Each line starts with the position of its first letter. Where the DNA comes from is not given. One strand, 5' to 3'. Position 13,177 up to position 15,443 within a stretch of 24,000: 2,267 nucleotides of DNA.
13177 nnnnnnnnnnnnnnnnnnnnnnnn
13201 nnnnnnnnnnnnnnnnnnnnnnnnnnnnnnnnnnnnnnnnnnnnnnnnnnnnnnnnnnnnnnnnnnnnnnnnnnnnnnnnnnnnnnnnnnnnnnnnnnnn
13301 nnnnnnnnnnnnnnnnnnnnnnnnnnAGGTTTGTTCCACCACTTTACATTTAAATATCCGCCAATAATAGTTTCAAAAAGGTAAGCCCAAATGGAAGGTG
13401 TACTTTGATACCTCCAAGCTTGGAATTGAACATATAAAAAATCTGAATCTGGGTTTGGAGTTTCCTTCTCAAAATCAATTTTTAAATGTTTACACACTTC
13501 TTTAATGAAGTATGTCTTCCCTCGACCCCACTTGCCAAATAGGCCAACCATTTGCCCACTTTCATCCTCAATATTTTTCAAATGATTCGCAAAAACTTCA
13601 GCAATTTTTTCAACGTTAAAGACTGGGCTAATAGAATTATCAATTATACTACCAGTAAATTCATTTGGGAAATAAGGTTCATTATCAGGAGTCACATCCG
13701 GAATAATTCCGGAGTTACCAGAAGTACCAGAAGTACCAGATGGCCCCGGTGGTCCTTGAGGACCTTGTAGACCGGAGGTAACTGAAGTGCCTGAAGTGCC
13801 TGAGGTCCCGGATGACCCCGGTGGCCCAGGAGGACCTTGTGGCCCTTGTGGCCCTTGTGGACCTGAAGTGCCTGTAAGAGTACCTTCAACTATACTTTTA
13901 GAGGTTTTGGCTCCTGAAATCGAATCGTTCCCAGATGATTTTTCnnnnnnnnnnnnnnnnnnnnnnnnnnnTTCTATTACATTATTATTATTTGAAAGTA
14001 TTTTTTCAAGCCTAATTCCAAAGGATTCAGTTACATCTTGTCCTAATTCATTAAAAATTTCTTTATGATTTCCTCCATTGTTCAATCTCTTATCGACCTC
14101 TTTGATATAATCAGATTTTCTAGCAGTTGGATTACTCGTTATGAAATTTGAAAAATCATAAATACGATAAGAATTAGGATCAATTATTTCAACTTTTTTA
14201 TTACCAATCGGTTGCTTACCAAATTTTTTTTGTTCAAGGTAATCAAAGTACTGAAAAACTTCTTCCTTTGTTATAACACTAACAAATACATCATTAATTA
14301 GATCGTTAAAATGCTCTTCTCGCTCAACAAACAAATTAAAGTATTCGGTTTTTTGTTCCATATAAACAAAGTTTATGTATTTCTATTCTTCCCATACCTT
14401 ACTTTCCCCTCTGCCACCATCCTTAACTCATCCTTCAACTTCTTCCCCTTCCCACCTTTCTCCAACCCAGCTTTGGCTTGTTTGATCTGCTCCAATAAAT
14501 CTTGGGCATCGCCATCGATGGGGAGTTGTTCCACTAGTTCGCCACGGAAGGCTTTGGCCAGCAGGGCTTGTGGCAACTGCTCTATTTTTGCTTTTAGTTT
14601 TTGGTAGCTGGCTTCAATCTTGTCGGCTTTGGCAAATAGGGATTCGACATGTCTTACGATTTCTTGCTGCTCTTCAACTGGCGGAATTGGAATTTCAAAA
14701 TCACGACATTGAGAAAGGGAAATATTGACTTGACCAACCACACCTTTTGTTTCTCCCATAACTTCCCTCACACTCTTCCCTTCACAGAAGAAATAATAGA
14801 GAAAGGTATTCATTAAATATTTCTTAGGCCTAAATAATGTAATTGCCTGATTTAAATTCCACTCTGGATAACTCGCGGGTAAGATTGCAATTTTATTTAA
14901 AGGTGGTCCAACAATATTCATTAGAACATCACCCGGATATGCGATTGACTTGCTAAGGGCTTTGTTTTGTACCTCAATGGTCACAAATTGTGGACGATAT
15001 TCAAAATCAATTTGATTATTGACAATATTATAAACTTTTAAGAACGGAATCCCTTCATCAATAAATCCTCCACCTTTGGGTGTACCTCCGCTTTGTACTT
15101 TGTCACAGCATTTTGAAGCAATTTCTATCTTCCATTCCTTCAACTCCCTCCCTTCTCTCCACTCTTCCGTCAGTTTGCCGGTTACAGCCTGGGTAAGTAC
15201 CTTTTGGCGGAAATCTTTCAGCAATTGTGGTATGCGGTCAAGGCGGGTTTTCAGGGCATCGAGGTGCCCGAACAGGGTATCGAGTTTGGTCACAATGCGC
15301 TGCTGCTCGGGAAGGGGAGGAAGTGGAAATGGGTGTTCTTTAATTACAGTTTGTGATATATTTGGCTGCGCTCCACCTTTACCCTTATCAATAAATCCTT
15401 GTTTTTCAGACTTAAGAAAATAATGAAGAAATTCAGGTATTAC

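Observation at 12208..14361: KAP-family transmembrane NTPase fused to a collagen-like (Gly-X-Y)n tract: candidate novel defence effector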

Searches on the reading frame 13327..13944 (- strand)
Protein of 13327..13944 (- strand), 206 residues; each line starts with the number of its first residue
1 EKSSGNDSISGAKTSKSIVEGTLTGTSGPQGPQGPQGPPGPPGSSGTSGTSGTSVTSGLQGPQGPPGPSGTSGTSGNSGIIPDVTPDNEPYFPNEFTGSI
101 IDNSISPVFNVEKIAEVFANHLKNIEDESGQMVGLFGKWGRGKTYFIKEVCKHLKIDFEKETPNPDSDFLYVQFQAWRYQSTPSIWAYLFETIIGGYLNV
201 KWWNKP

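Call 30: search_protein_representatives(protein=window:13327-13944:-)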
Query: 206 residues. Proteins with E-value up to 0.001 (for the whole library): 7832; up to 1e-10: 818; up to 1e-30: 14. The best 150 are listed.
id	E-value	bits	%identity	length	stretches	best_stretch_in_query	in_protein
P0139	8.5e-60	218.1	45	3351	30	23-81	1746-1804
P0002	9.7e-55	201.6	75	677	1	88-205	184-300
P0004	6.9e-51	189.0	62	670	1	64-206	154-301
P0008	6.3e-44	166.2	63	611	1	81-203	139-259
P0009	3.3e-39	150.8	59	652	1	89-203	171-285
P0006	6.7e-38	146.5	56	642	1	69-204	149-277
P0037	8.8e-37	142.8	57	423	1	85-205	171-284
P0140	1.6e-35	138.8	56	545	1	87-205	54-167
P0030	1.2e-33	132.6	60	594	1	94-205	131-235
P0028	1.5e-33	132.3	54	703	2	90-159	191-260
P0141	4.3e-33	130.8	54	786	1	93-199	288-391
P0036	1.7e-32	128.8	58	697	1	99-200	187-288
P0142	2.1e-31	125.3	54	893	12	21-79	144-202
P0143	4.8e-31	124.1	59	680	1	99-199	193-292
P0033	6.9e-30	120.3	53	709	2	78-156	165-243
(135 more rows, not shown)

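Call 50: find_related_loci(query=window:13327-13944:-, collection=metagenome_contigs, flank=3000)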
Query window:13327-13944:- (206 aa) in metagenome_contigs; peptide patterns used: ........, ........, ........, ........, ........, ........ (x = any residue, [..] = any of these).
600 stretches matched a pattern (row limit reached: there are more); 98 encode a relative of the query (tblastn E <= 1e-3); the best 80 are kept; 80 distinct loci.
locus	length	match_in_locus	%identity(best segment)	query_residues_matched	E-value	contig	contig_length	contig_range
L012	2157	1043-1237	52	9-73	6e-12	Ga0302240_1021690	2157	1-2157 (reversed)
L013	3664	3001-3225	46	2-77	1e-9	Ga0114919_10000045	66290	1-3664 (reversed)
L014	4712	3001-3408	60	24-81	1e-9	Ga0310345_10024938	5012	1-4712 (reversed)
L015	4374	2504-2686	46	25-85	1e-9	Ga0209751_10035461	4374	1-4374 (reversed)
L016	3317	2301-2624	38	23-119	2e-9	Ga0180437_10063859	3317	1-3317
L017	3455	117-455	49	20-91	4e-9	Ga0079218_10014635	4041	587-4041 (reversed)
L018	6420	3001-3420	49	20-89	9e-9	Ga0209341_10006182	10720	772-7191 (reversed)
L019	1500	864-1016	51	26-76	1e-8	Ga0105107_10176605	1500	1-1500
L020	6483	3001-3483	49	20-89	2e-8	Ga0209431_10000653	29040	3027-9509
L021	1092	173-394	57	23-80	1e-8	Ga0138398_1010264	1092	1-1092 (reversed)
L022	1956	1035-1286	45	19-92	2e-8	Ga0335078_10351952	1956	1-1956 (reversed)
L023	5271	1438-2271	53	3-80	3e-8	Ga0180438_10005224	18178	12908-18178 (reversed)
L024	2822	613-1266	39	21-90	3e-8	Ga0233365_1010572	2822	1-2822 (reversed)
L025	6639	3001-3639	48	3-92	3e-8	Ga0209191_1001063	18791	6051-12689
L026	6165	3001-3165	57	23-77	7e-8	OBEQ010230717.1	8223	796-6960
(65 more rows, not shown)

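Call 51: find_related_loci(query=window:13327-13944:-, collection=genome_contigs, flank=3000)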
Query window:13327-13944:- (206 aa) in genome_contigs; peptide patterns used: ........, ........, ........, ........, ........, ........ (x = any residue, [..] = any of these).
600 stretches matched a pattern (row limit reached: there are more); 72 encode a relative of the query (tblastn E <= 1e-3); 71 distinct loci.
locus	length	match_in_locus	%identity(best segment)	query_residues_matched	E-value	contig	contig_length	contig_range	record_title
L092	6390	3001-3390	52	20-80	5e-12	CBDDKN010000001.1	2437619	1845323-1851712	MAG: Saprospiraceae bacterium isolate 725c2dce-8a2b-4b39-aa15-ffadb343fa20 genome assembly, contig: contig_1, whole geno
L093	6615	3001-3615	42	24-90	1e-10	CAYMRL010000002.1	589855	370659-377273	MAG TPA_asm: uncultured bacterium isolate binchicken_co179_107 genome assembly, contig: NODE_37_length_589855_cov_38.612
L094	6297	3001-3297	44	11-80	4e-10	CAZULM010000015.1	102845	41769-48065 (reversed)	MAG TPA_asm: uncultured Saprospiraceae bacterium isolate SRP287453_co1_275 genome assembly, contig: NODE_225_length_1028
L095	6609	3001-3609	42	21-99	1e-9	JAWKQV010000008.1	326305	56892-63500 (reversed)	MAG: Kofleriaceae bacterium isolate ABC1.117 ABC1.117.fa-8, whole genome shotgun sequence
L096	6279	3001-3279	49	25-79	3e-9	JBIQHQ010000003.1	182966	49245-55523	MAG: Deinococcaceae bacterium isolate mag.30d NODE_44_length_182966, whole genome shotgun sequence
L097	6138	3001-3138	59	24-78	4e-9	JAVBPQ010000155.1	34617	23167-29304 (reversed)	MAG: Clostridiaceae bacterium isolate EPI_MAG_00143 c_000003655300, whole genome shotgun sequence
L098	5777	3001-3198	45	9-80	5e-9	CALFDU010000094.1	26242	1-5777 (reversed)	MAG: uncultured Saprospiraceae bacterium isolate R1_Bin_METABAT__96_1 genome assembly, contig: c_000000458529, whole gen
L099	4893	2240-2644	49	20-86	5e-9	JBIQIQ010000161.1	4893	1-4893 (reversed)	MAG: Deinococcaceae bacterium isolate mag.9e NODE_8088_length_4893, whole genome shotgun sequence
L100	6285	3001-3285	46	1-80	1e-8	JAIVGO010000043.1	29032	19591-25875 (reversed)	MAG: Actinomycetota bacterium isolate MAG113 MTG113_1129, whole genome shotgun sequence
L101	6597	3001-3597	52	24-83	2e-8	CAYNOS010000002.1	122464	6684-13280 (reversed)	MAG TPA_asm: uncultured bacterium isolate SRP193661_co1_25 genome assembly, contig: NODE_170_length_122464_cov_20.510543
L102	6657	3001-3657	48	23-81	3e-8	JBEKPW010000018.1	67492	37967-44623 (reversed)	MAG: Syntrophobacteraceae bacterium isolate SPRUCE 473 SPRUCE_473_18, whole genome shotgun sequence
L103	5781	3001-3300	43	24-91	1e-8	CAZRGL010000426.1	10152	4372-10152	MAG TPA_asm: uncultured Polyangiaceae bacterium isolate binchicken_co141_45 genome assembly, contig: NODE_25654_length_1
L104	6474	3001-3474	58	24-81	4e-8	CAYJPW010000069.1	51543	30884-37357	MAG TPA_asm: uncultured Polyangiaceae bacterium isolate ERP124720_co1_193 genome assembly, contig: NODE_929_length_51543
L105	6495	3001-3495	48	1-99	4e-8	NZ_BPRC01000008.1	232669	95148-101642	Methylorubrum aminovorans strain NBRC 15686 entry8, whole genome shotgun sequence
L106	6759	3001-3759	51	25-83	6e-8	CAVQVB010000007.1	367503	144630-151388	MAG: uncultured Nitrososphaerota archaeon isolate MFD00031.bin.2.179 genome assembly, contig: contig_38239, whole genome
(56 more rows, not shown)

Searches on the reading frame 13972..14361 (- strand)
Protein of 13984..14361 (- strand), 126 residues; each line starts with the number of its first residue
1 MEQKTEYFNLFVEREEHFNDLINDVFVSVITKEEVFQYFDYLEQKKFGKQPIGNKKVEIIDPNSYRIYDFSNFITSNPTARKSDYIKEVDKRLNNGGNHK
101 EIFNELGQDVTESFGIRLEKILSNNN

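Call 42: predict_structure(alignment_id=A3)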
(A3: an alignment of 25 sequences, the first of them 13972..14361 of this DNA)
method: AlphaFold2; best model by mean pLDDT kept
length: 130 residues; sequences in the alignment: 25
mean_pLDDT: 87.4   pTM: 0.81
mean pLDDT of the five models: 87.4, 86.1, 85.6, 85.2, 83.5
residues with pLDDT >= 90: 94; 70-90: 19; 50-70: 11; < 50: 6
segments of 3 or more residues with pLDDT < 50: 126-130
pLDDT, mean of each block of 10 residues (from residue 1): 80 71 84 97 94 93 95 92 94 90 95 92 58
secondary structure, 60 per line:
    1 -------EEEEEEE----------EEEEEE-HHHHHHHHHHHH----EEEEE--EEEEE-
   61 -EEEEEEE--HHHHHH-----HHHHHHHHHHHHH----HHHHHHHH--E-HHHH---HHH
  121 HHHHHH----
elements in order: E8-14 E25-30 H32-43 E48-52 E55-59 E62-68 H71-76 H82-94 H99-106 H111-114 H118-126

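Call 47: fold_search(model_id=the predicted structure, library=pdb)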
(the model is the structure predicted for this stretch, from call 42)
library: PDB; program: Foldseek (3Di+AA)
matches with E <= 10: 97; with E <= 0.001: 0
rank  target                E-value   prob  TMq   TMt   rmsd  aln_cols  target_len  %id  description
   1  6sg9_DB               6.0e-01  0.15  0.23  0.06   6.5        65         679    6  Head domain of the mt-SSU assemblosome from Trypanosoma brucei (released 2019-09-18)
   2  6hiw_DB               7.6e-01  0.14  0.23  0.04   6.9        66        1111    6  Cryo-EM structure of the Trypanosoma brucei mitochondrial ribosome - This entry contains the complete small mitoribos (released 2018-09-26)
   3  5t2a_u                1.5e+00  0.03  0.16  0.11  16.2       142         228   13  CryoEM structure of the Leishmania donovani 80S ribosome at 2.9 Angstrom resolution (released 2017-01-25)
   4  4adx_G                1.9e+00  0.08  0.21  0.30  10.3        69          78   16  The Cryo-EM Structure of the Archaeal 50S Ribosomal Subunit in Complex with Initiation Factor 6 (released 2012-02-08)
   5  6n3q_D                1.9e+00  0.02  0.14  0.06  12.9        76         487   12  Cryo-EM structure of the yeast Sec complex (released 2018-12-19)
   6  7ejs_B                2.0e+00  0.06  0.26  0.30  13.3       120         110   11  Structure of ERH-2 bound to PICS-1 (released 2021-08-25)
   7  3r75_B                2.0e+00  0.02  0.15  0.04  19.8       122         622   10  Crystal structure of 2-amino-2-desoxyisochorismate synthase (ADIC) synthase PhzE from Burkholderia lata 383 in complex (released 2011-03-30)
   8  2jxt_MODEL_1_A        2.1e+00  0.08  0.21  0.28  10.3        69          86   16  Solution structure of 50S ribosomal protein LX from Methanobacterium thermoautotrophicum. Northeast Structural (released 2007-12-11)
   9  6akj_A                2.3e+00  0.11  0.32  0.38  12.8       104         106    9  The crystal structure of EMC complex (released 2019-02-13)
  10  9n8g_A                2.4e+00  0.04  0.25  0.11  23.2       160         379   11  In situ sheathed FlaA flagellar filament of Vibrio cholerae (released 2025-09-24)
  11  5af2_A                2.4e+00  0.03  0.17  0.16  15.0       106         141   10  Crystal structure of the C-terminal 2',5'-phosphodiesterase domain of group A rotavirus protein VP3 (released 2015-03-18)
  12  7ejo_A                2.6e+00  0.07  0.31  0.35  14.9       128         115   10  Structure of ERH-2 bound to TOST-1 (released 2021-08-25)
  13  6v8i_AL               2.6e+00  0.01  0.13  0.10  24.1       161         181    9  Composite atomic model of the Staphylococcus aureus phage 80alpha baseplate (released 2020-03-04)
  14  6v93_D                2.7e+00  0.02  0.15  0.13  11.5        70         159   18  Structure of DNA Polymerase Zeta/DNA/dNTP Ternary Complex (released 2020-08-19)
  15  3ko7_B                2.9e+00  0.02  0.13  0.11  15.0        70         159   14  DTD from Plasmodium falciparum in complex with D-Lysine (released 2009-12-01)
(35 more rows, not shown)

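Call 48: fold_search(model_id=the predicted structure, library=viral)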
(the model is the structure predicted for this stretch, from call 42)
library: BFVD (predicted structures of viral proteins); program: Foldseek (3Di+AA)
matches with E <= 10: 382; with E <= 0.001: 0
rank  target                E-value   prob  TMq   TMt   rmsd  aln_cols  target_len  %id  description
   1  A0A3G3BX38            1.3e-01  0.72  0.29  0.45   4.8        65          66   18  Uncharacterized protein [Bacillus phage vB_BpsS-36]
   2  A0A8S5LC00            2.2e-01  0.84  0.35  0.56   3.4        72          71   11  Uncharacterized protein [Siphoviridae sp. ctpGU1]
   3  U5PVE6                2.4e-01  0.21  0.29  0.28  17.8       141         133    9  Uncharacterized protein [Bacillus phage Page]
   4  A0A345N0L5            3.0e-01  0.06  0.21  0.08  24.6       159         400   11  (no name in the UniProt tables at hand)
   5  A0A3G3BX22            3.2e-01  0.30  0.29  0.41  12.8        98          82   17  (no name in the UniProt tables at hand)
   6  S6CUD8                4.4e-01  0.30  0.33  0.38   6.8       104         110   17  Uncharacterized protein [Streptococcus phage SP-QS1]
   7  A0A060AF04            4.9e-01  0.51  0.30  0.28   4.3        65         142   11  Uncharacterized protein [Staphylococcus phage 6ec]
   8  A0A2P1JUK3            5.2e-01  0.51  0.30  0.53   4.1        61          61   20  Uncharacterized protein [Bacillus phage Anath]
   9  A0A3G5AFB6            5.6e-01  0.10  0.25  0.24  12.9       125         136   15  Uncharacterized protein [Satyrvirus sp.]
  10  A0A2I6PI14            5.9e-01  0.10  0.25  0.22  16.5       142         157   11  Portal protein [Pseudomonas phage PMBT3]
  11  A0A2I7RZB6            7.1e-01  0.20  0.31  0.08   8.0        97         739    9  (no name in the UniProt tables at hand)
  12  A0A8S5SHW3            7.5e-01  0.66  0.36  0.57   3.5        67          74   12  Uncharacterized protein [Phage sp. ctqZP6]
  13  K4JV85                7.5e-01  0.13  0.31  0.31  15.2       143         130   12  Uncharacterized protein [Abalone herpesvirus (isolate Abalone/Australia/Victoria/2009)]
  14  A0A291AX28            8.5e-01  0.21  0.27  0.48   6.8        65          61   14  (no name in the UniProt tables at hand)
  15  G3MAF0                8.5e-01  0.18  0.27  0.17   7.4       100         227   10  Gp409 [Bacillus phage G]
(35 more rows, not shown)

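Call 67: find_homologous_proteins(query=A4, max_evalue=0.001)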
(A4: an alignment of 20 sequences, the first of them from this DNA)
Query A4 (20 sequences): 609 candidates shared short words with the query, none scored E <= 0.001.

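Call 68: search_protein_families(library=phrogs, proteins=[window:13984-14361:-], max_evalue=0.01)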
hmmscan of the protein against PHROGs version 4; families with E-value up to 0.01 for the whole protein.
window:13984-14361:- (126 aa): 1 family
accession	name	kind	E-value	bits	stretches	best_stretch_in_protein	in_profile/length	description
phrog_6501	-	unknown function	0.0056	17.9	0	62-103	34-77/118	-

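Call 69: find_homologous_proteins(query=window:13984-14361:-, max_evalue=0.01)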
Query window:13984-14361:-: 2 candidates shared short words with the query, none scored E <= 0.01.

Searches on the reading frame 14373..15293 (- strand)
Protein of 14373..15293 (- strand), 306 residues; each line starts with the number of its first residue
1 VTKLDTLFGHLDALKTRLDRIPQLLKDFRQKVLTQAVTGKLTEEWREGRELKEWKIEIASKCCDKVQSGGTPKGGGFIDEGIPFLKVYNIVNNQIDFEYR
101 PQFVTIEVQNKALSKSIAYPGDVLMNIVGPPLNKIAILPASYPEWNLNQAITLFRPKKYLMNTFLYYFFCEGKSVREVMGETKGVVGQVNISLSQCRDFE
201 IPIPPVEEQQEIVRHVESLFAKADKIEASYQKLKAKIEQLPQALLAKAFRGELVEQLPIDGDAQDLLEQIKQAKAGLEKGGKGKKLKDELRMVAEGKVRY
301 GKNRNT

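Call 3: search_protein_families(library=pfam, proteins=[window:14373-15293:-], max_evalue=0.01)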
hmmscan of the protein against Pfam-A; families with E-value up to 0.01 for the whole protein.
window:14373-15293:- (306 aa): 1 family
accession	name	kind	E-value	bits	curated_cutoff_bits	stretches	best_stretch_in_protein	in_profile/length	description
PF01420.25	Methylase_S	-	9.6e-13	49.1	22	1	73-231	22-164/168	Type I restriction modification DNA specificity domain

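Call 4: search_protein_families(library=padloc, proteins=[window:14373-15293:-], max_evalue=0.01)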
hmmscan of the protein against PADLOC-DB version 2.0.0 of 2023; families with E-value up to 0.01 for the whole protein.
window:14373-15293:- (306 aa): 112 families (the best 25 are shown)
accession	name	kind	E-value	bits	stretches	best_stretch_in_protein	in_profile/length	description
PDLC03169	Specificity_I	-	5.4e-78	261.4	1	3-283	169-455/461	Type I specificity subunit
PDLC03162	Specificity_I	-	4e-60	201.8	3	53-213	7-161/431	Type I specificity subunit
PDLC03189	Specificity_I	-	8.6e-45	151.4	1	2-277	158-449/459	Type I specificity subunit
PDLC03171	Specificity_I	-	1.1e-42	144.5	1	52-274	398-623/653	Type I specificity subunit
PDLC03127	Specificity_I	-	2.9e-40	136.6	2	81-282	281-482/571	Type I specificity subunit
PDLC03079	Specificity_I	-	9.6e-39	131.8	1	3-270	179-464/470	Type I specificity subunit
PDLC03150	Specificity_I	-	2.8e-37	126.6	1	3-279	185-466/475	Type I specificity subunit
PDLC03151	Specificity_I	-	5.4e-37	125.7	1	2-277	152-429/431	Type I specificity subunit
PDLC03109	Specificity_I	-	4.2e-36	122.6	2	52-284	293-528/591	Type I specificity subunit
PDLC03115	Specificity_I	-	1e-28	98.1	2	121-275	301-448/462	Type I specificity subunit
PDLC03179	Specificity_I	-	1.5e-28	98.1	2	76-247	419-586/589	Type I specificity subunit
PDLC04137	mad5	-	2.9e-25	87.3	1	3-240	158-389/392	mads_5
PDLC03072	Specificity_I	-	8.8e-25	85.6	1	53-240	236-421/448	Type I specificity subunit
PDLC03090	Specificity_I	-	1.3e-24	85.3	1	53-253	236-431/434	Type I specificity subunit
PDLC03076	Specificity_I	-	1.1e-23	82.3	1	78-288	96-301/488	Type I specificity subunit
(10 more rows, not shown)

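Call 13: search_protein_families(library=ncbifam, proteins=[window:14373-15293:-], max_evalue=0.001)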
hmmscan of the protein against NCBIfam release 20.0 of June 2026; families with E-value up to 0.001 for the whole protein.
window:14373-15293:- (306 aa): 1 family
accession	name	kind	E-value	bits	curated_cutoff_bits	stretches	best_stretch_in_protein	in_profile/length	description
NF007278.0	PRK09737.1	equivalog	2.6e-44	151.7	662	1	3-275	170-449/461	type I restriction-modification system specificity subunit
